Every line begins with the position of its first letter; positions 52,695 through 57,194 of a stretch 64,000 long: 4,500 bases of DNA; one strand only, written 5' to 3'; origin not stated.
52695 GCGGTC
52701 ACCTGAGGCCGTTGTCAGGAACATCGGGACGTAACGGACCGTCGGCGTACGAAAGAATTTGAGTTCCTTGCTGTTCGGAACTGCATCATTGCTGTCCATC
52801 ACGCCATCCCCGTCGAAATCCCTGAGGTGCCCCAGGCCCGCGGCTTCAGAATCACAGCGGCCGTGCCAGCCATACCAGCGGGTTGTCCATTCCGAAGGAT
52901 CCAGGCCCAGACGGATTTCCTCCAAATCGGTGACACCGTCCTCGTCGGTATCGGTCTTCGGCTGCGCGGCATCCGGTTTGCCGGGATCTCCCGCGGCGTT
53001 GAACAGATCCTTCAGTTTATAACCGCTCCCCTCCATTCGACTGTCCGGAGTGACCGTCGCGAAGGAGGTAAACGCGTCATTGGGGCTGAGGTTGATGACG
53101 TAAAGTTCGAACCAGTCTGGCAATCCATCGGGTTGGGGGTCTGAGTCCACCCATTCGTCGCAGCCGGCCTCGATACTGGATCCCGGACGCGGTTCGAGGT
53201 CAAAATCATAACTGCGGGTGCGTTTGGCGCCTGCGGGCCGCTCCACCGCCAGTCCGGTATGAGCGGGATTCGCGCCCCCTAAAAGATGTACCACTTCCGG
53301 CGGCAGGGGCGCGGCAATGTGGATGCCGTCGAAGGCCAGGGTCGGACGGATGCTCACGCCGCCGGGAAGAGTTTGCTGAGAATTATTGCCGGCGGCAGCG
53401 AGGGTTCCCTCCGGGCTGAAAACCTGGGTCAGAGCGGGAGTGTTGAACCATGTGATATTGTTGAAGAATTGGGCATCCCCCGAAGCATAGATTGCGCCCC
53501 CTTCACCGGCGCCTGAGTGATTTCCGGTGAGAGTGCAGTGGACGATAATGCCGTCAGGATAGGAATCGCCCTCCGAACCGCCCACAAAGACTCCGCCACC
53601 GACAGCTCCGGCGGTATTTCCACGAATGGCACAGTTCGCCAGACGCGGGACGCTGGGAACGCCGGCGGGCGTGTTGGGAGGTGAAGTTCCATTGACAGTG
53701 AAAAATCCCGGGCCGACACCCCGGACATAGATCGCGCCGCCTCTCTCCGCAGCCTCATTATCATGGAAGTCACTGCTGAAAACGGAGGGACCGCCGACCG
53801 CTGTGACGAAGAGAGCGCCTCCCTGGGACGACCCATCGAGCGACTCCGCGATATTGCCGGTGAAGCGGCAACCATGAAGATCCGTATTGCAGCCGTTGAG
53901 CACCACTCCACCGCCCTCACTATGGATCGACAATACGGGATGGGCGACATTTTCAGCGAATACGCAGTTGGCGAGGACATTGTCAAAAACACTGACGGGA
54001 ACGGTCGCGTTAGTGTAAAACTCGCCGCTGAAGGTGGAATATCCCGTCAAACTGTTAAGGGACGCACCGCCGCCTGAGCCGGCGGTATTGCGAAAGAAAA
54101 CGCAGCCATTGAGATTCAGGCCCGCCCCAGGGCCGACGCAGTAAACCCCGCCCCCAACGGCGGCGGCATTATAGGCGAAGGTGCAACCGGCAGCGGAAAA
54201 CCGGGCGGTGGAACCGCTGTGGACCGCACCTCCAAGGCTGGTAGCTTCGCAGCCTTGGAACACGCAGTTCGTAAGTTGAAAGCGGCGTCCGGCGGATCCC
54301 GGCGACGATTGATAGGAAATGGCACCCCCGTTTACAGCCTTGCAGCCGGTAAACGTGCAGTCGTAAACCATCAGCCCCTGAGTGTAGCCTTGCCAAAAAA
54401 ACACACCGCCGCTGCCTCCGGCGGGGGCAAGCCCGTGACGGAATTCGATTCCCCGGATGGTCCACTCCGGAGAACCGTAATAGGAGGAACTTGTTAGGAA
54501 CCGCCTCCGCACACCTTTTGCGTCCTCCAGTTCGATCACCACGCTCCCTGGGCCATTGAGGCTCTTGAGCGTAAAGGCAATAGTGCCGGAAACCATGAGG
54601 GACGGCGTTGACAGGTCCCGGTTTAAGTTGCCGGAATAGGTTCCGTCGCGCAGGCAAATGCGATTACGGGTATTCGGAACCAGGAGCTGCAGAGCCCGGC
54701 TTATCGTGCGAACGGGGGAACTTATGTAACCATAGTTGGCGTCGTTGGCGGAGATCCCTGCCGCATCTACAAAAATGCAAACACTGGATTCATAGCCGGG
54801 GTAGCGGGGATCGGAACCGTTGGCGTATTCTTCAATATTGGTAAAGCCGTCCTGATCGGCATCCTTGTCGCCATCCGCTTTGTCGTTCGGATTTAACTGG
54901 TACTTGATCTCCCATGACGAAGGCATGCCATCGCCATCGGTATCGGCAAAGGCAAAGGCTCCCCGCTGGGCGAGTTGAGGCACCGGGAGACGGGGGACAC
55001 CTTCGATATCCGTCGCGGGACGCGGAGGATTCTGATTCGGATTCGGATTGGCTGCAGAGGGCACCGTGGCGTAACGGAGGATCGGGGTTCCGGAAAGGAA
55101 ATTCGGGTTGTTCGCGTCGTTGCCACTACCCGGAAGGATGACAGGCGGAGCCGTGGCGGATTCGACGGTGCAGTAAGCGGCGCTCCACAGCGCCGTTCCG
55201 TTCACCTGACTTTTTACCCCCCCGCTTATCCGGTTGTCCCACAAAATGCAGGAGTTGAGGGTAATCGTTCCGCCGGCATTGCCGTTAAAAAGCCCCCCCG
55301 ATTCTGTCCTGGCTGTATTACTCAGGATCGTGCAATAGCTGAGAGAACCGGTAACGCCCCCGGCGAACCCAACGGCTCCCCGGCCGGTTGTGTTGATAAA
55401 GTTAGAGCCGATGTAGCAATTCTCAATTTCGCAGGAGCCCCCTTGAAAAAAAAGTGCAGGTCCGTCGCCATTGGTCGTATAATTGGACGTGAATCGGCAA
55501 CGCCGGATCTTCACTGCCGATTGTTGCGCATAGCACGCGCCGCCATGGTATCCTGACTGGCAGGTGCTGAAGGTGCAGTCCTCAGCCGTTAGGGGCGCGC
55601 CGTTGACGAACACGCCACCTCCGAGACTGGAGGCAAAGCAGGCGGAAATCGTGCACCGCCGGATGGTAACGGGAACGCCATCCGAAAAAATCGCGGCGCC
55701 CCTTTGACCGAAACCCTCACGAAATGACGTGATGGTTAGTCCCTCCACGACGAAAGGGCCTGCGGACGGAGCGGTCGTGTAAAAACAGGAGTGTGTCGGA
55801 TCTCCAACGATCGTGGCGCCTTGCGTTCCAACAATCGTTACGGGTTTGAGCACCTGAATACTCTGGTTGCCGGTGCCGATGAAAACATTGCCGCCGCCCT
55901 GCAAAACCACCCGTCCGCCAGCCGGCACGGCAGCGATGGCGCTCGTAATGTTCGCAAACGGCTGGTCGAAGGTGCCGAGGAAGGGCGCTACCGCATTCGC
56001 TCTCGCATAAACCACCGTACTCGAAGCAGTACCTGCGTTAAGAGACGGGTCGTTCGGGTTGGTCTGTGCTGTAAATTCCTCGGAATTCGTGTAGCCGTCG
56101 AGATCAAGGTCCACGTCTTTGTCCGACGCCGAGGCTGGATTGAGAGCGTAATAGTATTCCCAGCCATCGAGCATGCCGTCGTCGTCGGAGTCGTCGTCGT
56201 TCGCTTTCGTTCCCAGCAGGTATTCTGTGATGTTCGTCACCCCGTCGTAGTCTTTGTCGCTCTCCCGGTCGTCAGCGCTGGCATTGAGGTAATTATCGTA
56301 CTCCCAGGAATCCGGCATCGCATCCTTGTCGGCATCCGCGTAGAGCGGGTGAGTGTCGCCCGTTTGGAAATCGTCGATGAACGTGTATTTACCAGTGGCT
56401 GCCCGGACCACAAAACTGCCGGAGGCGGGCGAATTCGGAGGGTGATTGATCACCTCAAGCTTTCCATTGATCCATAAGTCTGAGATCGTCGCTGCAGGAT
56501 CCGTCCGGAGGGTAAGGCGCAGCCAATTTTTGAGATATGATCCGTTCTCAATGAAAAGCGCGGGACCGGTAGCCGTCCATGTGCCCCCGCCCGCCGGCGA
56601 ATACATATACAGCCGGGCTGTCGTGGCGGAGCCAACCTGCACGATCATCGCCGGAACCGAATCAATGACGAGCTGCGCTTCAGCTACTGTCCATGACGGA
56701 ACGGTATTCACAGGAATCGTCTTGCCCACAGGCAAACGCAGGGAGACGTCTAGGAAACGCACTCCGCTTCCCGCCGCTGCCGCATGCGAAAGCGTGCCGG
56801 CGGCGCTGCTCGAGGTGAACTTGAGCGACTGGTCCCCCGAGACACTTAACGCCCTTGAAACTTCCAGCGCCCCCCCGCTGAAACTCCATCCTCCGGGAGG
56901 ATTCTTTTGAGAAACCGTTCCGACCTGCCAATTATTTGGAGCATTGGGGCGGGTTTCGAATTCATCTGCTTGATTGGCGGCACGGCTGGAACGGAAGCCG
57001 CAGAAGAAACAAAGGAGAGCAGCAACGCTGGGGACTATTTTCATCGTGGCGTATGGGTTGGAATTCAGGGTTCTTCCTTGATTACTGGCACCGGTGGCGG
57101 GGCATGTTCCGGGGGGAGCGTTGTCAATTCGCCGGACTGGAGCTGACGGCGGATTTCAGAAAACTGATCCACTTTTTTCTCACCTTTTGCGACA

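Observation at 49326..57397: Pmp-repeat beta-helix passenger without an autotransporter barrel, used as the trunk of a toxin-tipped giant protein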

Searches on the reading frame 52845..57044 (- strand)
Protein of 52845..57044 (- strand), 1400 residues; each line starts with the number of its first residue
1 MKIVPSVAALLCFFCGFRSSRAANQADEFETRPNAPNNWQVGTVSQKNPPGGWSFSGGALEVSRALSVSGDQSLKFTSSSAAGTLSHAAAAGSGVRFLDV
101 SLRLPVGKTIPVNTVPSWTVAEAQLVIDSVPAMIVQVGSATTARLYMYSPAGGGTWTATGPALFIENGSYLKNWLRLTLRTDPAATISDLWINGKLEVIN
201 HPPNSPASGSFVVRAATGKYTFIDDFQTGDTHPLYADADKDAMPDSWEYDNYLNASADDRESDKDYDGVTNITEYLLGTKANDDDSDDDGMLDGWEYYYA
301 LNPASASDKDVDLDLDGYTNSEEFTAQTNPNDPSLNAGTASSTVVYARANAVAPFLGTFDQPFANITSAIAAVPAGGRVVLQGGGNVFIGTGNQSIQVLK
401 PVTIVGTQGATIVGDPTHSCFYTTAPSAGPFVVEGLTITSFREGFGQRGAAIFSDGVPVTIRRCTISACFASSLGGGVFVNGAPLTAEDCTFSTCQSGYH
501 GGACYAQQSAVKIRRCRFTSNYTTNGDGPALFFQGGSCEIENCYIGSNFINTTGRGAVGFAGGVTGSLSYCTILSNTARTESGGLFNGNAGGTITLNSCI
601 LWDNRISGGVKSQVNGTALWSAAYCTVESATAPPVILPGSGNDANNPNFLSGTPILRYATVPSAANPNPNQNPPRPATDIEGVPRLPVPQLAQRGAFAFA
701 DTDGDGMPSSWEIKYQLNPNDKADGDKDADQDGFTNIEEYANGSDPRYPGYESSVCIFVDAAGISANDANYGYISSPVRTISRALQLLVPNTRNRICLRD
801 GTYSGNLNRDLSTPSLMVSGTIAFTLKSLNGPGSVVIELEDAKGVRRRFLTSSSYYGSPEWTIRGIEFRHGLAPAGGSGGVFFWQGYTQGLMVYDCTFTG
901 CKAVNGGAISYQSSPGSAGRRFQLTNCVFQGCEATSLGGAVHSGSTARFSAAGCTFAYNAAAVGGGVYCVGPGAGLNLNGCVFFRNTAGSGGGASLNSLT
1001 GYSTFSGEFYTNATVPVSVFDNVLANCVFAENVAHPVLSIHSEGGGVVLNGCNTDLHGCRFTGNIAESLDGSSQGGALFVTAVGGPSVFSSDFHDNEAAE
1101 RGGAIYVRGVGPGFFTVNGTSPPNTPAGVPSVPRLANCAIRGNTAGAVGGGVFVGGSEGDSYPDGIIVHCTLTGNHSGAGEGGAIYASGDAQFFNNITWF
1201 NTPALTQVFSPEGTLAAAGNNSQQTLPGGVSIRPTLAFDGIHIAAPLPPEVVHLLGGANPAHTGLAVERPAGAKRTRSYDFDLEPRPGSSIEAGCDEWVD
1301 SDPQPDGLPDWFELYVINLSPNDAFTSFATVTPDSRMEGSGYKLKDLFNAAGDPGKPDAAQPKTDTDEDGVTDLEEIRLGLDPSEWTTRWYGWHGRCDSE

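Call 68: find_related_loci(query=A4, collection=genome_contigs, flank=10000)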
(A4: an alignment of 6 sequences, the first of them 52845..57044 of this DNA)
Query A4 (1400 aa) in genome_contigs; peptide patterns used: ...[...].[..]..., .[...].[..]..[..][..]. (x = any residue, [..] = any of these).
600 stretches matched a pattern (row limit reached: there are more); 378 encode a relative of the query (tblastn E <= 1e-3); the best 80 are kept; 80 distinct loci.
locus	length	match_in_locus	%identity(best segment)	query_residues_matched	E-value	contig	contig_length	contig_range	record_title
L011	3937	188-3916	39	19-1286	0e+0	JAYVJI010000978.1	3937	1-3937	MAG: Verrucomicrobiota bacterium isolate GL53_Down_concoct_97 GL53_Down_concoct_97_977, whole genome shotgun sequence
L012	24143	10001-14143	30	15-1383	1e-126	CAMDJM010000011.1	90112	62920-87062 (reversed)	MAG: Akkermansia muciniphila isolate TE-11nov19-89 genome assembly, contig: TE-11nov19-C165, whole genome shotgun sequen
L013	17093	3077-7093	30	27-1379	3e-118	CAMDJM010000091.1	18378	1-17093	MAG: Akkermansia muciniphila isolate TE-11nov19-89 genome assembly, contig: TE-11nov19-C4538, whole genome shotgun seque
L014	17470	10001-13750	29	172-1376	3e-100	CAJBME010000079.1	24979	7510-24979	uncultured bacterium isolate Loc090402-4m_bin-0645 genome assembly, contig: bin-0645:079/377, whole genome shotgun seque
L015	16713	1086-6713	30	232-1384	1e-26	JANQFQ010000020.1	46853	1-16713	MAG: Desulfobacterales bacterium isolate PL23a_bin.99 k99_6421989, whole genome shotgun sequence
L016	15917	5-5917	24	142-1383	1e-25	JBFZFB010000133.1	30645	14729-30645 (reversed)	MAG: Lentisphaerota bacterium isolate PPR_0604 k121_1192345, whole genome shotgun sequence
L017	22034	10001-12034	50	230-749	2e-17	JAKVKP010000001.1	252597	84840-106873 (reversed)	MAG: Streptococcaceae bacterium isolate UW_MP_STREP2_1 Ga0455792_000006, whole genome shotgun sequence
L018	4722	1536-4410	45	221-747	1e-16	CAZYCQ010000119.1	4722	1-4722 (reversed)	MAG TPA_asm: uncultured archaeon isolate SRP162660_co1_241 genome assembly, contig: NODE_24755_length_4722_cov_9.402400,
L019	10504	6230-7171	47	223-747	2e-16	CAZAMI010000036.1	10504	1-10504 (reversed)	MAG TPA_asm: uncultured Desulfurococcaceae archaeon isolate binchicken_co6_446 genome assembly, contig: NODE_7735_length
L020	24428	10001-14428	41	231-747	1e-15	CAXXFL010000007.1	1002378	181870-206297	MAG: bacterium isolate 752fb81a-13fd-4ee9-82f2-ea19cd7f7e31 genome assembly, contig: contig_7, whole genome shotgun sequ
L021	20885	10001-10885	35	197-747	3e-15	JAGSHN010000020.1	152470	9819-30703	MAG: Candidatus Thorarchaeota archaeon isolate A361 k151_1229001, whole genome shotgun sequence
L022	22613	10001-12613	28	224-746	1e-14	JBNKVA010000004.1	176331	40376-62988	MAG: Pontiella sp. isolate A1A2.bin.3.orig k141_1497429, whole genome shotgun sequence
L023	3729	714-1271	32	153-341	1e-14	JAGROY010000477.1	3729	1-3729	MAG: Verrucomicrobiia bacterium isolate HKST-UBA30 2009_288777, whole genome shotgun sequence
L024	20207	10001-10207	66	236-746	1e-13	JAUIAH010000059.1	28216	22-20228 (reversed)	MAG: Verrucomicrobiia bacterium isolate 5_bin.36 NODE_1411_length_28216_cov_7.488875, whole genome shotgun sequence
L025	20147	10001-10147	61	235-747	1e-13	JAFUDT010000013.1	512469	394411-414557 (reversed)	MAG: Bacteroidales bacterium isolate RGIG4402 Roe_deer_Omasum-2__c2525, whole genome shotgun sequence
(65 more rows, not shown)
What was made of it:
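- The best genome relative is 39% identical (call 68).
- Tried and rejected: Its best relative was 39% identical, so the organism remains unnamed (call 68).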

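Call 81: search_protein_families(library=pfam, proteins=[L012:15904-16716:+], max_evalue=0.1)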
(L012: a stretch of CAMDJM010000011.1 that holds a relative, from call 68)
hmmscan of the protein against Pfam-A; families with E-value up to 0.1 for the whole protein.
L012:15904-16716:+ (271 aa): 0 families

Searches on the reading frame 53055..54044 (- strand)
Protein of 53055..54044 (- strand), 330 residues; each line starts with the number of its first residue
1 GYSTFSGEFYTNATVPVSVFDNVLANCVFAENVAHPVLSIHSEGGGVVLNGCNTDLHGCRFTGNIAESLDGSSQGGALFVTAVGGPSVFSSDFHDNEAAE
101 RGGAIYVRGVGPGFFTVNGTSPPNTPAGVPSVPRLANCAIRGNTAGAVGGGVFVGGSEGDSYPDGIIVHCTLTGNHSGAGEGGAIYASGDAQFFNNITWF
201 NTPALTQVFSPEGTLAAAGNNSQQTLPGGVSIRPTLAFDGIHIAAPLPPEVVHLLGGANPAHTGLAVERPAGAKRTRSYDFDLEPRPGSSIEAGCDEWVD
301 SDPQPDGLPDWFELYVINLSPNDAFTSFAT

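Call 11: search_protein_families(library=pfam, proteins=[window:53055-54044:-], max_evalue=10)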
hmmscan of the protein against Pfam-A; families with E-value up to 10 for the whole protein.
window:53055-54044:- (330 aa): 3 families
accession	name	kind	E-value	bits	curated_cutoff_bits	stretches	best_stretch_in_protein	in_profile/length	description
PF02415.23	Chlam_PMP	-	1.3e-09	37.7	20.6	3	170-188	2-19/19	Chlamydia polymorphic membrane protein (Chlamydia_PMP) repeat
PF13229.12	Beta_helix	-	8.9e-06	25.8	25.9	1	17-196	15-156/158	Right handed beta helix region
PF07581.17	Glug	-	1.6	9.7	20.5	1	148-175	3-26/28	The GLUG motif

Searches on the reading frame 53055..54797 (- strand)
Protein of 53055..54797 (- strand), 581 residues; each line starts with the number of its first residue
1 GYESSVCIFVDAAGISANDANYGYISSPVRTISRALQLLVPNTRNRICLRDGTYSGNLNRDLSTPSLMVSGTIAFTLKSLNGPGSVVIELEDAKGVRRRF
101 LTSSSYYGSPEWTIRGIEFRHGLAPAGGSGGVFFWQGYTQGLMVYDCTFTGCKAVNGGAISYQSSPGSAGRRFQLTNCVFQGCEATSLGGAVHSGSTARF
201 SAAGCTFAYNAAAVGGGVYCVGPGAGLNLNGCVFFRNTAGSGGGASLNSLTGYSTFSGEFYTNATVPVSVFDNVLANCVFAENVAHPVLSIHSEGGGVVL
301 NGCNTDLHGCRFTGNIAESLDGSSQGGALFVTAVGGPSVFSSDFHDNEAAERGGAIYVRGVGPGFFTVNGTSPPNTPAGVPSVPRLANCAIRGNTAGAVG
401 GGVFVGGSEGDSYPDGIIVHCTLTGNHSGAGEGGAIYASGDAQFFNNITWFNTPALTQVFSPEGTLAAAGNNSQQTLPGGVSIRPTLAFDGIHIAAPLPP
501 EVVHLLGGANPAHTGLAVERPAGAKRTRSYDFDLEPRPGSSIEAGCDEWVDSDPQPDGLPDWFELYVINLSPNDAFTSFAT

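Call 98: search_protein_families(library=ncbifam, proteins=[window:53055-54797:-], max_evalue=1)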
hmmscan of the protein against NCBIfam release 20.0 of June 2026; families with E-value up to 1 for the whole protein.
window:53055-54797:- (581 aa): 2 families
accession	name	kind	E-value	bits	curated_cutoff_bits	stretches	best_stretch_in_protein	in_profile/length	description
NF047854.1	LIC10774_subfam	equivalog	0.0044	16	380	1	7-57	60-106/358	LIC10774/LIC10365 family surface protein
TIGR01376.1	POMP_repeat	repeat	0.096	12.6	15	2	344-359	7-22/28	polymorphic outer membrane protein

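Call 105: search_solved_structures(query=window:53055-54797:-, max_evalue=1)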
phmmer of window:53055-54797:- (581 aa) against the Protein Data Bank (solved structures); distinct sequences matched with E-value up to 1: 0.

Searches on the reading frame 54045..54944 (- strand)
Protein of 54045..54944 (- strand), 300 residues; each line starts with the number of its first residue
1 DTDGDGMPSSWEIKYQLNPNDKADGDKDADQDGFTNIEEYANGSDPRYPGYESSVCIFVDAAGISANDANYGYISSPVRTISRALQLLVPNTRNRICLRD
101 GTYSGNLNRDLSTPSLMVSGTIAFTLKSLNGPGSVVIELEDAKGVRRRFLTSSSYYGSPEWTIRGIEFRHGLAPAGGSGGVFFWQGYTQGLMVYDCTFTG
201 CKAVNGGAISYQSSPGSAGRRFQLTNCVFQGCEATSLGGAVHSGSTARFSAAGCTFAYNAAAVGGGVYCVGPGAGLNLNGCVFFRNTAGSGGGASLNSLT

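Call 11: search_protein_families(library=pfam, proteins=[window:54045-54944:-], max_evalue=10)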
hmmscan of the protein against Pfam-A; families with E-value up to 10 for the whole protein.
window:54045-54944:- (300 aa): 2 families
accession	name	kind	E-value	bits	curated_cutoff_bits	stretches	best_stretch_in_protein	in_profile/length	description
PF18884.5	TSP3_bac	-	0.00029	21.1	25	2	1-21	1-21/22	Bacterial TSP3 repeat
PF07602.17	DUF1565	-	0.0036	17.1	20.3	1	64-106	1-41/257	Protein of unknown function (DUF1565)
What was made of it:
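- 54795..54974 (-): TSP3-like modules, set b (aa 691-750). TSP3_bac 21.1 bits (call 11).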

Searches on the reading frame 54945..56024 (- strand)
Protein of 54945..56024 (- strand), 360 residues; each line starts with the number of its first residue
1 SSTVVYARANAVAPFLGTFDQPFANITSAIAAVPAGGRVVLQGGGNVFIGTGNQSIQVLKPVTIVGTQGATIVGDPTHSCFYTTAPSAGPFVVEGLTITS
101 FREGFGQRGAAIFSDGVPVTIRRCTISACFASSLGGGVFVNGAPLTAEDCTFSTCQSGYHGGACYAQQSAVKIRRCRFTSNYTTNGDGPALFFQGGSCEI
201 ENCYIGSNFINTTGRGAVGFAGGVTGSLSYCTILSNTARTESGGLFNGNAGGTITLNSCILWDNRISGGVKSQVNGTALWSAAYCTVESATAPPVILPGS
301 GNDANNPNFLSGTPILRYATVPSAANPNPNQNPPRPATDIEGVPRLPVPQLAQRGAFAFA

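Call 11: search_protein_families(library=pfam, proteins=[window:54945-56024:-], max_evalue=10)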
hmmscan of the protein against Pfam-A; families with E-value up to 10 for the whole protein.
window:54945-56024:- (360 aa): 0 families

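Call 98: search_protein_families(library=ncbifam, proteins=[window:54945-56024:-], max_evalue=1)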
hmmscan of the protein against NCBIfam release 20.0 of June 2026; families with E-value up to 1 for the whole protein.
window:54945-56024:- (360 aa): 1 family
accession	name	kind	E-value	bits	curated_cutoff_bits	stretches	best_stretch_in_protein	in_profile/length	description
TIGR04247.1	NosD_copper_fam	subfamily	0.00011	20.9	300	1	26-130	1-97/377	nitrous oxide reductase family maturation protein NosD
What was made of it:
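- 54975..56024 (-): Beta-helix block 1 (aa 341-690): degenerate Pmp-like rungs. NosD-family N-terminal match E 1.1e-4 (call 98).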

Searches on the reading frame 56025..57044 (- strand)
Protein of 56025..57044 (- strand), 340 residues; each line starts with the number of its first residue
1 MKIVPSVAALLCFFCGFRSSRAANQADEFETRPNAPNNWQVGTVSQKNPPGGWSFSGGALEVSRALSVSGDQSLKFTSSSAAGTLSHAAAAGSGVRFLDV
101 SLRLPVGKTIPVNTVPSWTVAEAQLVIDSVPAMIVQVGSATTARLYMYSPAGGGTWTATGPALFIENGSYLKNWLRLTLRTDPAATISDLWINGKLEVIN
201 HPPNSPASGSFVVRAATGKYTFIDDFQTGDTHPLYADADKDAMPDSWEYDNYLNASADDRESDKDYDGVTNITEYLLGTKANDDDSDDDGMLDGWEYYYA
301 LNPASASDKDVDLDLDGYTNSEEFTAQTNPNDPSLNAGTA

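Call 11: search_protein_families(library=pfam, proteins=[window:56025-57044:-], max_evalue=10)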
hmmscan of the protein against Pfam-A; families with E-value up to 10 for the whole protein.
window:56025-57044:- (340 aa): 1 family
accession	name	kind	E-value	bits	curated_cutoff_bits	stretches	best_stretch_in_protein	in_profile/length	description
PF18884.5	TSP3_bac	-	0.001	19.3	25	1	316-333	5-22/22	Bacterial TSP3 repeat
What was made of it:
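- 56025..56339 (-): TSP3-like Asp-rich calcium-binding-type modules, set a (aa 236-340). TSP3_bac 19.3 bits (call 11).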

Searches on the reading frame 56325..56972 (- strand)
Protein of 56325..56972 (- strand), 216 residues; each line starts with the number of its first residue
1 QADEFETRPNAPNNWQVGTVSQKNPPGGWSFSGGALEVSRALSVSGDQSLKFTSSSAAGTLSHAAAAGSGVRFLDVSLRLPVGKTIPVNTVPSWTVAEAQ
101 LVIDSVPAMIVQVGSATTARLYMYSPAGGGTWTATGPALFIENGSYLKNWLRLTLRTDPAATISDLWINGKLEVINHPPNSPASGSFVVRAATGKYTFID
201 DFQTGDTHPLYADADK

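Call 98: search_protein_families(library=ncbifam, proteins=[window:56325-56972:-], max_evalue=1)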
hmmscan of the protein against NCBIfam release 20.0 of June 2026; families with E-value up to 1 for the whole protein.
window:56325-56972:- (216 aa): 0 families

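Call 104: search_solved_structures(query=A6, max_evalue=10)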
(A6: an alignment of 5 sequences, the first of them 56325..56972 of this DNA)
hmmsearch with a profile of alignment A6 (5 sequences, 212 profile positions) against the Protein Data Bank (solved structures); distinct sequences matched with E-value up to 10: 2.
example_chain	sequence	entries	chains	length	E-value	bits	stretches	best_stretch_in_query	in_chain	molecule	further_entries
3bby_A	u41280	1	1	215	0.42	13.5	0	115-164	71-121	Uncharacterized GST-like protein yfcF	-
6yp6_A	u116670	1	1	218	1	12.2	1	23-64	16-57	NanS-p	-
